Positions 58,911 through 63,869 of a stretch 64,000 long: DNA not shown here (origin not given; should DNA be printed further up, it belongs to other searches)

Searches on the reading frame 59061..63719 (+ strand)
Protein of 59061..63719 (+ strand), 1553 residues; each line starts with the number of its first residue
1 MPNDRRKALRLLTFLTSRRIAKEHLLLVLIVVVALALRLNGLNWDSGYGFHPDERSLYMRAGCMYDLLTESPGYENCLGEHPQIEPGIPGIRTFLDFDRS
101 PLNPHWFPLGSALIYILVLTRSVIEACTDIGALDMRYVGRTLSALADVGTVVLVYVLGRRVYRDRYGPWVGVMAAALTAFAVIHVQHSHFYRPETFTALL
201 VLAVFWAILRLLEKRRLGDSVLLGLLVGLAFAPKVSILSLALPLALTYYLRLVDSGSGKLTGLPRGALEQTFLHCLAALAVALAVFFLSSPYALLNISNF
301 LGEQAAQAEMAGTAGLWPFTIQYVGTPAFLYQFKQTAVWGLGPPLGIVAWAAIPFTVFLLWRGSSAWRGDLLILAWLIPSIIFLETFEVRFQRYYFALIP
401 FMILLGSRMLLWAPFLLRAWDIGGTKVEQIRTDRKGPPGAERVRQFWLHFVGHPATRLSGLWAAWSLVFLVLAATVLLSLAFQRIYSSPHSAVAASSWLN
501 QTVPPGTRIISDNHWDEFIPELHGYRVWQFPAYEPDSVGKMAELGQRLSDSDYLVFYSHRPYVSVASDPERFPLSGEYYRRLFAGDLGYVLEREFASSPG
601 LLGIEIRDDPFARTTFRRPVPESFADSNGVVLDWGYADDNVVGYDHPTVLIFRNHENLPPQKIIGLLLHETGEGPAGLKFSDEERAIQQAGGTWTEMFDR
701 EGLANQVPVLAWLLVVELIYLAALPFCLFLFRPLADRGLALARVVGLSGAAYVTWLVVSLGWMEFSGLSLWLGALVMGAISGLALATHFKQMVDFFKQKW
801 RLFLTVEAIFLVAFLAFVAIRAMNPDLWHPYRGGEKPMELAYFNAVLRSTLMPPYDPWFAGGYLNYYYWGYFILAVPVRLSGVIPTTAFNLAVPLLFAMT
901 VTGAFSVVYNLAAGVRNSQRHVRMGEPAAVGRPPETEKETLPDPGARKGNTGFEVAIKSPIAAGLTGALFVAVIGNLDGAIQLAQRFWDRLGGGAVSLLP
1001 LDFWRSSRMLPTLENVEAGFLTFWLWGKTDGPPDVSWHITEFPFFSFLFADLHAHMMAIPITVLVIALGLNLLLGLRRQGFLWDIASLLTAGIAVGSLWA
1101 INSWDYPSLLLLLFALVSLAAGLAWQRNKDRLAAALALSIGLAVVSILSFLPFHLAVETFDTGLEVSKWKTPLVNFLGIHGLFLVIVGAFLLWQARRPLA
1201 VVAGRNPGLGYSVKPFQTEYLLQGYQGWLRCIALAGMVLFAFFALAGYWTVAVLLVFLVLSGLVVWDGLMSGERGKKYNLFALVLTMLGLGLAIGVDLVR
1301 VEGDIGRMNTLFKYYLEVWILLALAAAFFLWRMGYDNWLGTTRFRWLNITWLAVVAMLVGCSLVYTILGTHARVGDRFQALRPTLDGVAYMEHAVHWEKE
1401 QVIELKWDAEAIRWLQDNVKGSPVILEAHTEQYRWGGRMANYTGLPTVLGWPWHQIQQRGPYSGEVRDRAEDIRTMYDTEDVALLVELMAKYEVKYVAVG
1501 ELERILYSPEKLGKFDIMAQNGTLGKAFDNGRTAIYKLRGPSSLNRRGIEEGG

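Call 57: search_protein_families(library=pfam, proteins=[window:59061-63719:+], max_evalue=0.0001)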
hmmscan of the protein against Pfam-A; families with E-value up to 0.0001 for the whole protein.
window:59061-63719:+ (1553 aa): 2 families
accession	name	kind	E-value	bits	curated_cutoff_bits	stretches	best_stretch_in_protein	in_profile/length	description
PF10060.15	DUF2298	-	3.1e-112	376.5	27.8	1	751-1322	3-488/488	Uncharacterized membrane protein (DUF2298)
PF13231.12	PMT_2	-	7.9e-10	39.6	26.1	1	138-250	23-129/160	Dolichyl-phosphate-mannose-protein mannosyltransferase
